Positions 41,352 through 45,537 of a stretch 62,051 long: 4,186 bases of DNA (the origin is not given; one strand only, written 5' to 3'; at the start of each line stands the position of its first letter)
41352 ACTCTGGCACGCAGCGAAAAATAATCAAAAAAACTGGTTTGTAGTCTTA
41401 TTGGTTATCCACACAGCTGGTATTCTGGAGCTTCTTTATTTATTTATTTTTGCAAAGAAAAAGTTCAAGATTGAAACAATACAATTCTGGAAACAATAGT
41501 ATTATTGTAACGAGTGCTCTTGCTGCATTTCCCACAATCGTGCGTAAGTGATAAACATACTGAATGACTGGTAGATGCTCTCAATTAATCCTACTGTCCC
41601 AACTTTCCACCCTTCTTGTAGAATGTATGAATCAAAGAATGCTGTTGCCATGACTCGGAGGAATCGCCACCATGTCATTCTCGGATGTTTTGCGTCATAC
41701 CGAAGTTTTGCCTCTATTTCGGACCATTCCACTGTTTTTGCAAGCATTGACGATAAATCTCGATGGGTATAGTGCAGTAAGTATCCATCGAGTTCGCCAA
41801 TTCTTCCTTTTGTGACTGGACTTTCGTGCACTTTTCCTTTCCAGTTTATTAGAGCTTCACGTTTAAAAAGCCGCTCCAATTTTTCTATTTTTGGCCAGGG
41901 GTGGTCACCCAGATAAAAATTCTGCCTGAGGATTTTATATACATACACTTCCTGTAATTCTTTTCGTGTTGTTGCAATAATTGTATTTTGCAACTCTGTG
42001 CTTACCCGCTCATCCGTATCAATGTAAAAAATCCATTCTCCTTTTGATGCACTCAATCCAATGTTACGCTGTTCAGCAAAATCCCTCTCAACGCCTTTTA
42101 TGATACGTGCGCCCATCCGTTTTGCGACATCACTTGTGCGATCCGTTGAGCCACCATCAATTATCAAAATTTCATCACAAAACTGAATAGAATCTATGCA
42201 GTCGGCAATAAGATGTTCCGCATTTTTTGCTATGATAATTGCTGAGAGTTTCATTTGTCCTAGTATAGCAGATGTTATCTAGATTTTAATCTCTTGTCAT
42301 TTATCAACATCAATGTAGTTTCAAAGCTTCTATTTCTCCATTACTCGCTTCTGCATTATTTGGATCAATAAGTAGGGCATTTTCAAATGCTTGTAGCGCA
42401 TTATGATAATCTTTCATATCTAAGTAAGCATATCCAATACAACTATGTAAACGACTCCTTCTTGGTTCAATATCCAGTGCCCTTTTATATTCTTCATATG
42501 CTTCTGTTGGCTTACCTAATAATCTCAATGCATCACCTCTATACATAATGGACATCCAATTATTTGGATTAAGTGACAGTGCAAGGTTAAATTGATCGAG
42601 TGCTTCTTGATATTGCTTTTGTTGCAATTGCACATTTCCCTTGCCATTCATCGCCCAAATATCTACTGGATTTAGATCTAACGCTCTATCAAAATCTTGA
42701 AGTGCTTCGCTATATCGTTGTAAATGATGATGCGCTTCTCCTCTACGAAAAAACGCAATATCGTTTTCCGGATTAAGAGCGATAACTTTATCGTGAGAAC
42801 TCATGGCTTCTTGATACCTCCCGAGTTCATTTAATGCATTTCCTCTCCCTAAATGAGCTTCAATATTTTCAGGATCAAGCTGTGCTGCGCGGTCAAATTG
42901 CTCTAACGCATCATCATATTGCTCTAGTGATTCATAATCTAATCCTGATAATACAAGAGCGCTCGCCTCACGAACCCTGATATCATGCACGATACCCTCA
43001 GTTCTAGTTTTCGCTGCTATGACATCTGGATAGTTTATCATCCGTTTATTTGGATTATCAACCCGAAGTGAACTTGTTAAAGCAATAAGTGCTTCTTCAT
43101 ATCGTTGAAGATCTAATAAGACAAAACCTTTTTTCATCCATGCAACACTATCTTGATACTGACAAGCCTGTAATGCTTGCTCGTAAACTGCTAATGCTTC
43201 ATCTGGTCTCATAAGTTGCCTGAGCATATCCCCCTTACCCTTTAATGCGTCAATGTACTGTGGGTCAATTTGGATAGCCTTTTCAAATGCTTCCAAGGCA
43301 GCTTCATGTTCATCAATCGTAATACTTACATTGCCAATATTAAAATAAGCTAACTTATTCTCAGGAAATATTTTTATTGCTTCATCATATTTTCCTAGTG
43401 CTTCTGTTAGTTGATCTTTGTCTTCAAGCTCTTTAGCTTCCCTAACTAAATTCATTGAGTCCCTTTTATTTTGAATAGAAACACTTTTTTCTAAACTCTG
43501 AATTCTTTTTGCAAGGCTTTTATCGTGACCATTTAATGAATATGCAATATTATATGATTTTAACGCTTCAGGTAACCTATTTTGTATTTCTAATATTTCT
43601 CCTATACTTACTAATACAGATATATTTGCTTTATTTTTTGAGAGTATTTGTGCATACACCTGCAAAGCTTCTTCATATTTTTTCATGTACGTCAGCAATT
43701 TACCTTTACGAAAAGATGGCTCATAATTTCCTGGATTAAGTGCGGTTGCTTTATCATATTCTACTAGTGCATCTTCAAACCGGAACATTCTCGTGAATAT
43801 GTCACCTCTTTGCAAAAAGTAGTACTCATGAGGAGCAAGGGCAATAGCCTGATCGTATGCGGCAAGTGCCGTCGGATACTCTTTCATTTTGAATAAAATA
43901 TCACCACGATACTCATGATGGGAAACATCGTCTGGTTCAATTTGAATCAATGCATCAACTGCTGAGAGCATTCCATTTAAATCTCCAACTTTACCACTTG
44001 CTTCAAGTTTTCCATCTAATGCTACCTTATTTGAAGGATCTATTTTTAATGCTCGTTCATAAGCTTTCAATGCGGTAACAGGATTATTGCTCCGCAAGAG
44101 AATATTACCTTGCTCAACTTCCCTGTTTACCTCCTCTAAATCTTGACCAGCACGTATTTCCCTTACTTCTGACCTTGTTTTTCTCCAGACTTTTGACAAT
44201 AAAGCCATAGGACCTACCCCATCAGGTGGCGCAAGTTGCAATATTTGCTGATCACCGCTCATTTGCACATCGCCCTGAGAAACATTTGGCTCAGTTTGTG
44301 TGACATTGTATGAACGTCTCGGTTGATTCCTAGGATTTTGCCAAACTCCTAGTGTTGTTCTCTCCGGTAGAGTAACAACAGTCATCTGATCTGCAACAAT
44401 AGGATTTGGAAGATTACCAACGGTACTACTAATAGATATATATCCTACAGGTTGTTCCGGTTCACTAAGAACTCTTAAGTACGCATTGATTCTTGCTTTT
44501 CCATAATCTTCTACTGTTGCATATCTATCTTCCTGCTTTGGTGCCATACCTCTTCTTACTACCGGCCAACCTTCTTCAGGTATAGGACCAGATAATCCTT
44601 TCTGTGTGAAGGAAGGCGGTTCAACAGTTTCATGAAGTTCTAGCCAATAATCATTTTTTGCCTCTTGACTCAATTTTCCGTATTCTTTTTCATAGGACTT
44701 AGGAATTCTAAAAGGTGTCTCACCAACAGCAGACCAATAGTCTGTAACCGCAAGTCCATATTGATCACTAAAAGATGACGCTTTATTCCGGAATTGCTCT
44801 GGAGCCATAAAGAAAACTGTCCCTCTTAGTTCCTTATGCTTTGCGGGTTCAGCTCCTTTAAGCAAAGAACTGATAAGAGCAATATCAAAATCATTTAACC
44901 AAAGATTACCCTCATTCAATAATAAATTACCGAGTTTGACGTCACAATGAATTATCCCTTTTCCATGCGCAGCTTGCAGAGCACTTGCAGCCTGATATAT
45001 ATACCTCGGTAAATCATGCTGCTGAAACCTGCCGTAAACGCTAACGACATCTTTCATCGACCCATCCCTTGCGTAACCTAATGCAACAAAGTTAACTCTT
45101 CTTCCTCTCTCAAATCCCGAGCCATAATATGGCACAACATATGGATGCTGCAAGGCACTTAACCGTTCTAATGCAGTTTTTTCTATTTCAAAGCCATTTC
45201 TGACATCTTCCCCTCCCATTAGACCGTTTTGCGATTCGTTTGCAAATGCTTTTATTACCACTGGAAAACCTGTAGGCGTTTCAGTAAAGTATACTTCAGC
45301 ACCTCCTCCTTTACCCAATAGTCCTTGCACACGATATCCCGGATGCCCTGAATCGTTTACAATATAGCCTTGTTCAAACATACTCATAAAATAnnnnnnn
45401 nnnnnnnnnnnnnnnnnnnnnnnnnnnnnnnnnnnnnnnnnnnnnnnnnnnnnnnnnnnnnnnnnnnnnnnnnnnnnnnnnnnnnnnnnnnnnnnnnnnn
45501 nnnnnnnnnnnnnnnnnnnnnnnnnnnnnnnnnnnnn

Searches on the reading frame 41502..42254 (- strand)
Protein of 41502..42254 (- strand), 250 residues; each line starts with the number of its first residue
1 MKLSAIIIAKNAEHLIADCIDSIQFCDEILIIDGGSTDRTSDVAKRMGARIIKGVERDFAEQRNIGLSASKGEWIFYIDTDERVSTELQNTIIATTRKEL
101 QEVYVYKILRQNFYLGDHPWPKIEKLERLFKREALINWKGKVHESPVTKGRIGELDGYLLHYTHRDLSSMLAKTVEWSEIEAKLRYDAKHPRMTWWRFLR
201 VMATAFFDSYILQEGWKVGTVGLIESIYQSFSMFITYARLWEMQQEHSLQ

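Call 3: search_protein_families(library=pfam, proteins=[window:41502-42254:-], max_evalue=1)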
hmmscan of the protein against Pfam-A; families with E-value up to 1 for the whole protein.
window:41502-42254:- (250 aa): 3 families
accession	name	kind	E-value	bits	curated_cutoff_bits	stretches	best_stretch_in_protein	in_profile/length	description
PF00535.33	Glycos_transf_2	-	1.6e-16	61.1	23.3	1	4-138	1-145/168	Glycosyl transferase family 2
PF10111.15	Glyco_tranf_2_2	-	8.7e-05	22.6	27.3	1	11-109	10-120/276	Glycosyltransferase like family 2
PF13704.12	Glyco_tranf_2_4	-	0.00046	21.1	27.5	1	10-85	1-85/98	Glycosyl transferase family 2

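Call 43: search_protein_families(library=ncbifam, proteins=[window:41502-42254:-], max_evalue=0.001)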
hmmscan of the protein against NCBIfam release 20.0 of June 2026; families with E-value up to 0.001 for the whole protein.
window:41502-42254:- (250 aa): 7 families
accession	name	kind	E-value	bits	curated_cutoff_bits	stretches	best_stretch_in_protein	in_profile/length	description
TIGR04195.1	S_glycosyl_SunS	equivalog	3e-13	49.4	350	1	6-148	62-204/421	SunS family peptide S-glycosyltransferase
TIGR04283.1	glyco_like_mftF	equivalog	1e-12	48.2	182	1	3-107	1-108/221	TIGR04283 family arsenosugar biosynthesis glycosyltransferase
NF007482.0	PRK10073.1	equivalog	4.9e-09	35.6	423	1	2-99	7-113/334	glycosyltransferase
NF010496.0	PRK13915.1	equivalog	1.2e-07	31.2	262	1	2-81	32-126/307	glucosyl-3-phosphoglycerate synthase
TIGR04182.1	glyco_TIGR04182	equivalog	1.4e-06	27.9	325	1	6-83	5-84/293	S-layer glycoprotein N-glycosyltransferase AglJ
NF047683.1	TeichurnBiosyTuaG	equivalog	6e-05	22.8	400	1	3-90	8-105/252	teichuronic acid biosynthesis protein TuaG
NF041875.1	EPS_EpsD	equivalog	0.00019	20.9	370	1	28-110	32-118/325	exopolysaccharide biosynthesis glycosyltransferase EpsD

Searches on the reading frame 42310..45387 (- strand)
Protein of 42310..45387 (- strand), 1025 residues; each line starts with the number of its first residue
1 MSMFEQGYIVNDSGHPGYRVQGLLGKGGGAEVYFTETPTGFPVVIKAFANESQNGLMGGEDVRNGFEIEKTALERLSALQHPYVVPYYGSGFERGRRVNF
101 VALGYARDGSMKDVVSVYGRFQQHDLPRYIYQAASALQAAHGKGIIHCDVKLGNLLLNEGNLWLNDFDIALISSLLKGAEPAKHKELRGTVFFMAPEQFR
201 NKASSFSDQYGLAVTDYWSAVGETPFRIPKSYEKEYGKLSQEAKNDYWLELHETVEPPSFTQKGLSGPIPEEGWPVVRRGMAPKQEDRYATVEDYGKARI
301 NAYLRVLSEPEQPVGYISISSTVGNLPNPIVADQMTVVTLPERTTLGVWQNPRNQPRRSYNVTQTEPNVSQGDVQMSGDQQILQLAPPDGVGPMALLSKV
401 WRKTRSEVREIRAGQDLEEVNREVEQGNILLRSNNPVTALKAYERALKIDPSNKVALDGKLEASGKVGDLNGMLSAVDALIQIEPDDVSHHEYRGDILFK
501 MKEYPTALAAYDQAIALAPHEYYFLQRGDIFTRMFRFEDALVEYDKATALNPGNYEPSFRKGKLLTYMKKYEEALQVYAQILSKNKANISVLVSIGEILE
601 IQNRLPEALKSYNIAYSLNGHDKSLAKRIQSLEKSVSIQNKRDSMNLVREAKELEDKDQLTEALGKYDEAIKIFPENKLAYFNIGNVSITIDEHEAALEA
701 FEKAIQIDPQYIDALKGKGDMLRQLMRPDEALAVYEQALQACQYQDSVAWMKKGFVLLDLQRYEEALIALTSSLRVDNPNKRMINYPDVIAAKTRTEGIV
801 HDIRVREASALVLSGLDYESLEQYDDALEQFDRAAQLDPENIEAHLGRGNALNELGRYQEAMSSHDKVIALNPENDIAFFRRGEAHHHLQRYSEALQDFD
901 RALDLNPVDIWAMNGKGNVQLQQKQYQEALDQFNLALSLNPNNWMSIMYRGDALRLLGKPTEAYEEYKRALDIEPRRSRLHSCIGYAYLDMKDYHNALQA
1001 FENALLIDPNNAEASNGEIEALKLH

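Call 43: search_protein_families(library=ncbifam, proteins=[window:42310-45387:-], max_evalue=0.001)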
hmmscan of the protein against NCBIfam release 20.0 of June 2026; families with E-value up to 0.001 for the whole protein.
window:42310-45387:- (1025 aa): 39 families (the best 25 are shown)
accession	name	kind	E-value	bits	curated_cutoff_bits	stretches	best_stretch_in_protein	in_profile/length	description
NF040959.1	MamA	equivalog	6.2e-47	159.7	200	4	803-910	66-173/204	magnetosome protein MamA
TIGR02917.1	PEP_TPR_lipo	equivalog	2.7e-45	154.6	312.2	5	917-1016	710-808/899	XrtA/PEP-CTERM system TPR-repeat protein PrsT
TIGR02552.1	LcrH_SycD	equivalog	4e-35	120.5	104.8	2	823-906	33-116/136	SycD/LcrH family type III secretion system chaperone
TIGR02521.1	type_IV_pilW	equivalog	9.6e-32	110.4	154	4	657-782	44-170/234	type IV pilus biogenesis/stability protein PilW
NF033920.0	C39_PA2778_fam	equivalog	2.7e-26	92.5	150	2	639-741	151-253/255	PA2778 family cysteine peptidase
NF033483.0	PknB_PASTA_kin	equivalog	1e-23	84.2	450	1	18-228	9-210/563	Stk1 family PASTA domain-containing Ser/Thr kinase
NF033762.1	social_mot_Tgl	equivalog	2.9e-21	76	225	3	851-937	40-127/252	social motility TPR repeat lipoprotein Tgl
NF008391.2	PRK11189.1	equivalog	2.4e-20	73.2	250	2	879-966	68-155/297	lipoprotein NlpI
TIGR00990.1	3a0801s09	subfamily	3.5e-20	72.2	757.25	2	802-927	325-445/615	mitochondrial import receptor subunit TOM70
NF047507.1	TPR_BatC_Lepto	exception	8.1e-18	64.7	175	1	916-1015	30-133/214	TPR repeat-containing protein BatC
TIGR03939.1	PGA_TPR_OMP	equivalog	6.1e-17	61.1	366.65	1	923-1022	99-198/800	poly-beta-1,6 N-acetyl-D-glucosamine export porin PgaA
NF052427.1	StpK7MSMEG_1200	equivalog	2e-16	59.6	900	1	17-372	8-339/601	serine/threonine protein kinase StpK7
NF053607.1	CHU_0125_OmpA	equivalog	2.7e-16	59.2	620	1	914-1012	23-121/639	CHU_0125 family OmpA-like outer membrane integrity protein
NF047371.1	FlcA_CTERM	equivalog_domain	7.4e-16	57.7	300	1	501-745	135-380/646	periplasmic flagellar collar protein FlcA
NF047741.1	antiphage_MADS6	equivalog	9.7e-15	54.1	460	1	128-243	303-419/612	methylation-associated defense system protein kinase MAD6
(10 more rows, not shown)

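Call 44: search_protein_families(library=pfam, proteins=[window:42310-45387:-], max_evalue=0.001)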
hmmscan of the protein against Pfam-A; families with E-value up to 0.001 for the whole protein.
window:42310-45387:- (1025 aa): 27 families (the best 25 are shown)
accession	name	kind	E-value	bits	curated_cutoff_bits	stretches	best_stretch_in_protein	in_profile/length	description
PF00515.34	TPR_1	-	2.4e-83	271.3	27.8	8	912-943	3-34/34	Tetratricopeptide repeat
PF07719.23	TPR_2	-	4.5e-77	248.3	27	7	878-907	3-32/34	Tetratricopeptide repeat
PF13414.12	TPR_11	-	2.9e-60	200.1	26.8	4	817-856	3-42/42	TPR repeat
PF13432.12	TPR_16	-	2.2e-51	172.3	32.7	4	815-862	4-51/65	Tetratricopeptide repeat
PF13181.12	TPR_8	-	2.6e-48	158.5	25.7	2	680-711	3-34/34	Tetratricopeptide repeat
PF13431.12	TPR_17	-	6e-40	132.6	24.4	0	899-930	2-33/34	Tetratricopeptide repeat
PF13428.12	TPR_14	-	7.3e-40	131.7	23.5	0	813-848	6-41/44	Tetratricopeptide repeat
PF13424.12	TPR_12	-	2.1e-38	130.8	30.1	3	881-939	8-74/77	Tetratricopeptide repeat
PF14559.12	TPR_19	-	2.2e-34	118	25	3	822-873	5-56/68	Tetratricopeptide repeat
PF13371.12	TPR_9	-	3.4e-25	88.3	35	0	469-520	10-61/73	Tetratricopeptide repeat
PF23914.1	TPR_CcmH_CycH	-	4.8e-25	88.7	42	0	820-907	62-152/158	Cytochrome c-type biogenesis protein H TPR domain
PF00069.31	Pkinase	-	4.9e-24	85.6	31.7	1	18-241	1-212/263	Protein kinase domain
PF12895.13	ANAPC3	-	3e-19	69.5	27.2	1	922-1003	1-81/82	Anaphase-promoting complex, cyclosome, subunit 3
PF13176.12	TPR_7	-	3.3e-18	64.6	27.9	0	714-742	1-29/36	Tetratricopeptide repeat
PF13174.12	TPR_6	-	3.9e-14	52.7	26.3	0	559-584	4-29/33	Tetratricopeptide repeat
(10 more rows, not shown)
